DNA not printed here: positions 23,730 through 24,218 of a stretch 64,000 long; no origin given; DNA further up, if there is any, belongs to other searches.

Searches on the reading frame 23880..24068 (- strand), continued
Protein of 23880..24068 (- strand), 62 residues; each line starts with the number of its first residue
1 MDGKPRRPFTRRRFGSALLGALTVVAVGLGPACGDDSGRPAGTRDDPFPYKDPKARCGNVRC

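Call 27: search_protein_families(library=ncbifam, proteins=[L025:6728-7711:-, L020:8456-9460:+, L023:10504-11346:+, L020:6289-7068:+], max_evalue=0.001)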
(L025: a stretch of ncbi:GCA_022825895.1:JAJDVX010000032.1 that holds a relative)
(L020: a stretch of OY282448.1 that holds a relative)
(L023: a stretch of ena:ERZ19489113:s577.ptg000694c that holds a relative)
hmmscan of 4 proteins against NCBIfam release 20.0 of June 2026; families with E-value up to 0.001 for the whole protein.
L025:6728-7711:- (327 aa): 22 families
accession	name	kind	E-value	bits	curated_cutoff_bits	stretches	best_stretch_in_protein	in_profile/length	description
TIGR00692.1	tdh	equivalog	8.9e-28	97.3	458.35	1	102-317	132-335/340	L-threonine 3-dehydrogenase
NF003808.0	PRK05396.1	equivalog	2e-25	89.4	380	1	102-324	134-340/341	L-threonine 3-dehydrogenase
TIGR03451.1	mycoS_dep_FDH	equivalog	4.3e-22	78.4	512.9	1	128-242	172-287/358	S-(hydroxymethyl)mycothiol dehydrogenase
NF006940.0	PRK09422.1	equivalog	3.7e-18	65.6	344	1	98-242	126-271/338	alcohol dehydrogenase AdhP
TIGR03989.1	Rxyl_3153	subfamily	7.1e-17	61.7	440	1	125-235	179-291/370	NDMA-dependent alcohol dehydrogenase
NF007489.0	PRK10083.1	equivalog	4.1e-16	58.9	376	1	100-317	128-330/339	Zn-dependent oxidoreductase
NF041097.1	keto_inos_dh_IolM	equivalog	2.5e-13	49.4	450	1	133-247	207-327/389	scyllo-inosose 3-dehydrogenase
NF007642.0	PRK10309.1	equivalog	4.9e-13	49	550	1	103-297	131-320/347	galactitol-1-phosphate 5-dehydrogenase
TIGR03366.1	HpnZ_proposed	hypoth_equivalog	2.2e-12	46.8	328.1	1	103-262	125-284/315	putative phosphonate catabolism associated alcohol dehydrogenase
NF007375.0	PRK09880.1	equivalog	3.6e-12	45.7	469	1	110-257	147-291/344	L-idonate 5-dehydrogenase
TIGR02818.1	adh_III_F_hyde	equivalog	3.6e-11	42.7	543.95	1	131-214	184-269/368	S-(hydroxymethyl)glutathione dehydrogenase/class III alcohol dehydrogenase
TIGR02824.1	quinone_pig3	subfamily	7.1e-09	35.1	296.8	1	51-255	61-262/325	putative NAD(P)H quinone oxidoreductase, PIG3 family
TIGR02822.1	adh_fam_2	subfamily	7.8e-09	35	283.5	1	4-76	11-85/329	zinc-binding alcohol dehydrogenase family protein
TIGR01202.1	bchC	equivalog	1.1e-08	34.6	291.25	1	8-307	13-293/308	chlorophyll synthesis pathway protein BchC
NF041172.1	AcrlCoa_red_Thmprot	equivalog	1.4e-08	34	500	1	102-258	131-284/334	acryloyl-CoA reductase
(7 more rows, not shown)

L020:8456-9460:+ (334 aa): 15 families
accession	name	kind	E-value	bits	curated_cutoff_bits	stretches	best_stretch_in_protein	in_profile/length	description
TIGR03451.1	mycoS_dep_FDH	equivalog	2.6e-22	79.1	512.9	1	134-319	172-349/358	S-(hydroxymethyl)mycothiol dehydrogenase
TIGR00692.1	tdh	equivalog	5.9e-19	68.3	458.35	1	108-321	132-333/340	L-threonine 3-dehydrogenase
TIGR03989.1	Rxyl_3153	subfamily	4.3e-17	62.4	440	1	131-314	179-356/370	NDMA-dependent alcohol dehydrogenase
NF003808.0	PRK05396.1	equivalog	1e-16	60.7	380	1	115-322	142-334/341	L-threonine 3-dehydrogenase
NF006940.0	PRK09422.1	equivalog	2.5e-16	59.6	344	1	105-260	127-282/338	alcohol dehydrogenase AdhP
NF007489.0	PRK10083.1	equivalog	4.3e-14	52.2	376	1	108-329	130-336/339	Zn-dependent oxidoreductase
TIGR03366.1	HpnZ_proposed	hypoth_equivalog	5.2e-14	52.1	328.1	1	129-286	146-302/315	putative phosphonate catabolism associated alcohol dehydrogenase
NF041097.1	keto_inos_dh_IolM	equivalog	1.6e-13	50.1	450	1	139-309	207-370/389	scyllo-inosose 3-dehydrogenase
TIGR02818.1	adh_III_F_hyde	equivalog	2e-11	43.6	543.95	1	134-249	181-299/368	S-(hydroxymethyl)glutathione dehydrogenase/class III alcohol dehydrogenase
NF008024.0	PRK10754.1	subfamily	1.5e-10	40.7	348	1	45-316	48-314/327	NADPH:quinone reductase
TIGR01202.1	bchC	equivalog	2.1e-10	40.3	291.25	1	8-314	6-294/308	chlorophyll synthesis pathway protein BchC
TIGR02824.1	quinone_pig3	subfamily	7.2e-09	35.1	296.8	1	19-259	19-260/325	putative NAD(P)H quinone oxidoreductase, PIG3 family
NF007642.0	PRK10309.1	equivalog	8.1e-08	31.9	550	1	106-306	128-323/347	galactitol-1-phosphate 5-dehydrogenase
NF007375.0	PRK09880.1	equivalog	2.4e-06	26.6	469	1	114-263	145-291/344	L-idonate 5-dehydrogenase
NF041172.1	AcrlCoa_red_Thmprot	equivalog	3.7e-06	26.1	500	0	108-238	131-257/334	acryloyl-CoA reductase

L023:10504-11346:+ (280 aa): 3 families
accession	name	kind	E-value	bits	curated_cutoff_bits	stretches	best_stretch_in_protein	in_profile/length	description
TIGR02408.1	ectoine_ThpD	equivalog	1.7e-10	40.7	336.5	1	122-241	124-247/277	ectoine hydroxylase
TIGR01762.1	chlorin-enz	subfamily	2.8e-07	30.2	226.3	1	142-233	131-237/288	chlorinating enzyme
NF052437.1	MPhHdxlPhnYGIM8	equivalog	0.00017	21.1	500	0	145-240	130-213/260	methylphosphonate hydroxylase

L020:6289-7068:+ (259 aa): 0 families

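Call 44: search_protein_representatives(alignment_id=A4)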
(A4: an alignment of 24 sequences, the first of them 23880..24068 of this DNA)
Query: 24 sequences, 56 profile positions. Proteins with E-value up to 0.001 (for the whole library): 14; up to 1e-10: 6; up to 1e-30: 0. The best 14 are listed.
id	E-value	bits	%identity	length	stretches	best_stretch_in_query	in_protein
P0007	8.4e-22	92.9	-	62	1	1-55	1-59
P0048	1.8e-21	91.8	-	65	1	4-55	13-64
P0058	1.2e-20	89.2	-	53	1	1-56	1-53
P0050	1.4e-17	79.4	-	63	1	5-55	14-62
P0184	2.4e-13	65.8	-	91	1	5-56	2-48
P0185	8.2e-12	60.9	-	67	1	3-50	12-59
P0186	1.7e-09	53.5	-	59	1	7-55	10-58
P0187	9.4e-09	51.1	-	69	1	7-51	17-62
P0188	1.4e-08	50.6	-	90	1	3-51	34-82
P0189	1.0e-07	47.8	-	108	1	7-50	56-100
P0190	3.0e-05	39.9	-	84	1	9-54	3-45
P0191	1.5e-04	37.6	-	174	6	15-44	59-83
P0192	2.8e-04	36.8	-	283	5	4-33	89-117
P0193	4.4e-04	36.2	-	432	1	10-43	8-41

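Call 48: find_homologous_proteins(query=A5, max_evalue=0.01)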
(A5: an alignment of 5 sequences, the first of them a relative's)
Query A5 (5 sequences) (67 aa, profile of the alignment): 32 proteins with E <= 0.01 among 8000 candidates.
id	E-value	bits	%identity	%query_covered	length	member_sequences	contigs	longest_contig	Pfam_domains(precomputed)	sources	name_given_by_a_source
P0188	2.1e-32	129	59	48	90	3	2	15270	-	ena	-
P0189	1.2e-28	117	80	61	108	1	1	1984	-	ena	-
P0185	1.2e-27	113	100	100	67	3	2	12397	-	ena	-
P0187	2.7e-26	109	65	34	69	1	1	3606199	-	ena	-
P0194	2.5e-25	106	58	81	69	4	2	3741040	-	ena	-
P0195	9.8e-24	101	82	100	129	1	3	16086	-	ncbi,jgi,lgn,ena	jgi:hypothetical protein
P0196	9.2e-23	98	65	34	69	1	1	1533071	-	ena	-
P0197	1.1e-22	98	77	97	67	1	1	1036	-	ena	-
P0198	2.9e-22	96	53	94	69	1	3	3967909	-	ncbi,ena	-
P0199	4.5e-22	96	51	81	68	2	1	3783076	-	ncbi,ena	-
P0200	1.0e-20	91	43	90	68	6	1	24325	-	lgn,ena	-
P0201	2.5e-20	90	53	88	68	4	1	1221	-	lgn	-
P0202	3.0e-20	90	57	51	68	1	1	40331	-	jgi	jgi:hypothetical protein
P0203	3.4e-20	90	53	81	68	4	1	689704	-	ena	-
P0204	3.5e-20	90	47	79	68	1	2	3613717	-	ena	-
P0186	7.8e-19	85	35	55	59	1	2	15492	-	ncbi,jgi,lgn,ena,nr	ncbi:MAG: hypothetical protein FJ029_01835 [Actinobacteria bacterium]|nr:hypothetical protein [Actin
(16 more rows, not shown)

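Call 49: find_encoding_contigs(protein=P0186, flank=10000, max_places=4)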
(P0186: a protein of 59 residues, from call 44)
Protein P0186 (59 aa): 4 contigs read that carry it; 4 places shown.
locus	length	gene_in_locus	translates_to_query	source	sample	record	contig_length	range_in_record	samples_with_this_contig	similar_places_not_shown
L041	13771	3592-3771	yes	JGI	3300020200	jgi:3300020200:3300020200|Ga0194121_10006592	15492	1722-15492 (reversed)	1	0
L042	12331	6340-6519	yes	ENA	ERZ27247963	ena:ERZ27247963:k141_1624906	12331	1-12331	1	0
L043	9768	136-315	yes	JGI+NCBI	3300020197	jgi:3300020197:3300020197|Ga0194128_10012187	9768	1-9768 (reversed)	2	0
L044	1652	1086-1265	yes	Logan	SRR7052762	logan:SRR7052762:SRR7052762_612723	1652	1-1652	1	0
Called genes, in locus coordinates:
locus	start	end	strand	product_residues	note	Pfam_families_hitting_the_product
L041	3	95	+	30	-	?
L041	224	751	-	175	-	PF02894:GFO_IDH_MocA_C (weak), PF22725:GFO_IDH_MocA_C3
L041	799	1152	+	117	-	-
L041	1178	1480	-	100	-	-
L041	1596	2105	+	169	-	PF02826:2-Hacid_dh_C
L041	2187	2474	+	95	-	PF01042:Ribonuc_L-PSP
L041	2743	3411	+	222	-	PF00106:adh_short, PF08659:KR, PF13561:adh_short_C2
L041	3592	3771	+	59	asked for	-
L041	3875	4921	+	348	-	PF01408:GFO_IDH_MocA, PF22725:GFO_IDH_MocA_C3, PF02894:GFO_IDH_MocA_C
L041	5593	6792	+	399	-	PF00669:Flagellin_N, PF00700:Flagellin_C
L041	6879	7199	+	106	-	PF03646:FlaG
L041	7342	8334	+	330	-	PF01408:GFO_IDH_MocA, PF02894:GFO_IDH_MocA_C, PF22725:GFO_IDH_MocA_C3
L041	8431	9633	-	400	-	PF07238:PilZ (weak)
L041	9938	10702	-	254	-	PF13489:Methyltransf_23, PF08241:Methyltransf_11, PF13649:Methyltransf_25 (weak)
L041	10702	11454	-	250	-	PF00702:Hydrolase, PF13419:HAD_2, PF13242:Hydrolase_like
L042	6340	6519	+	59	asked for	-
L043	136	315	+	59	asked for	-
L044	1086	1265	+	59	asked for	-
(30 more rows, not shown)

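Call 58: search_protein_families(library=ncbifam, proteins=[window:23880-24068:-, P0037, P0052, P0199, P0186], max_evalue=1)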
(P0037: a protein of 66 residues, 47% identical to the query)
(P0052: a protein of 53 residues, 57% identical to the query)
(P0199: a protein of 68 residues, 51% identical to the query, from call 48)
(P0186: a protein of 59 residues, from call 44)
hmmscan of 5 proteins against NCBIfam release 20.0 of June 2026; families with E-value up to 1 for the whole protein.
window:23880-24068:- (62 aa): 0 families

P0037 (66 aa): 7 families
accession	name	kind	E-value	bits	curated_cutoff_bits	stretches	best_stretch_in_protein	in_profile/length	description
NF003782.0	PRK05371.1-3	subfamily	0.0071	14.7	711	1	22-47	9-32/648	Xaa-Pro dipeptidyl-peptidase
NF058595.1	invert_tail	domain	0.0077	16.6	37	1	20-48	52-80/113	lipo-invert putative C-terminal anchoring domain-containing protein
TIGR02811.1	formate_TAT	hypoth_equivalog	0.02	15.2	48.45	1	19-41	9-32/66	formate dehydrogenase region TAT target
NF053532.1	lipo_SCO4651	subfamily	0.056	13.1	65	1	26-51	6-30/277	SCO4651 family lipoprotein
NF053527.1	lipo_Cory_WKLS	subfamily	0.065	13.2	105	1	28-47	4-22/166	WKL family lipoprotein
NF045774.1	cytochro_C551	exception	0.067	13.2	118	1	27-51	6-30/110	cytochrome c551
NF052675.1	XAC1346_fam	equivalog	0.096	13.3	120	1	26-51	6-31/108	XAC1346 family secretion chaperone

P0052 (53 aa): 3 families
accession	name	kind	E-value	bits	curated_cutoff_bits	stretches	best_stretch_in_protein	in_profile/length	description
NF058595.1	invert_tail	domain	0.0081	16.5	37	1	3-36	48-80/113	lipo-invert putative C-terminal anchoring domain-containing protein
NF053527.1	lipo_Cory_WKLS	subfamily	0.059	13.3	105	1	14-35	2-23/166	WKL family lipoprotein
NF053532.1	lipo_SCO4651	subfamily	0.14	11.8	65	1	11-38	4-29/277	SCO4651 family lipoprotein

P0199 (68 aa): 8 families
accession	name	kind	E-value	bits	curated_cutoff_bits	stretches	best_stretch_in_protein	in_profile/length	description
TIGR01409.1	TAT_signal_seq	domain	0.0075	16.6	16.7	1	19-39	1-21/29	twin-arginine translocation signal domain-containing protein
NF050142.1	PG1828_fam_lipo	equivalog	0.014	16.1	50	1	25-46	5-25/59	PG1828 family lipoprotein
NF058595.1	invert_tail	domain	0.017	15.5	37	1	19-49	51-81/113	lipo-invert putative C-terminal anchoring domain-containing protein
NF053532.1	lipo_SCO4651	subfamily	0.039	13.6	65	1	23-51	2-30/277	SCO4651 family lipoprotein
NF038083.1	CU044_5270_fam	subfamily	0.042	13.6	100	1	6-44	10-51/284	CU044_5270 family protein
NF047833.1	TyroCdyMelC1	equivalog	0.054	13.6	120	1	18-50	3-35/127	apotyrosinase chaperone MelC1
NF053526.1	Myco_lipo_LppK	equivalog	0.066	13.2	125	1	20-60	2-42/167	lipoprotein LppK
NF047847.2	SS_mature_LptM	equivalog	0.35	11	27.7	1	22-41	2-21/31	LPS translocon maturation chaperone LptM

P0186 (59 aa): 3 families
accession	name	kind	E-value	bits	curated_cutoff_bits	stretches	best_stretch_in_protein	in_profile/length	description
NF058595.1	invert_tail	domain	0.0012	19.1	37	1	9-45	45-81/113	lipo-invert putative C-terminal anchoring domain-containing protein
NF038083.1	CU044_5270_fam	subfamily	0.025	14.4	100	1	4-48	20-59/284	CU044_5270 family protein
NF045726.2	XXplasma_LP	domain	0.51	10.8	19.3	1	17-37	4-24/27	Vmc-like lipoprotein signal peptide domain-containing protein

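Call 59: search_protein_families(library=pfam, proteins=[P0037, P0052, P0199, P0186], max_evalue=1)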
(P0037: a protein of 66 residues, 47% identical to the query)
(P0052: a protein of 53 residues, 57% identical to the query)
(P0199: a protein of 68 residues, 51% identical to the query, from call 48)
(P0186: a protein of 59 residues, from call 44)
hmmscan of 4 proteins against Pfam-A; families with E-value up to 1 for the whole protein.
P0037 (66 aa): 0 families

P0052 (53 aa): 2 families
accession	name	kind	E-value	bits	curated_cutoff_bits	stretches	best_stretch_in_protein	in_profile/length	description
PF23714.1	Rv3627c_N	-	0.0093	16.3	27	1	3-27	7-30/58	Carboxypeptidase Rv3627c-like, N-terminal domain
PF23379.1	DUF7096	-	0.24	11.7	27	1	1-37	1-35/208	Domain of unknown function (DUF7096)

P0199 (68 aa): 1 family
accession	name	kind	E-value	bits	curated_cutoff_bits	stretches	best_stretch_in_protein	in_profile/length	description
PF10518.14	TAT_signal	-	0.31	11.5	22.7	1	19-38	2-21/21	TAT (twin-arginine translocation) pathway signal sequence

P0186 (59 aa): 0 families
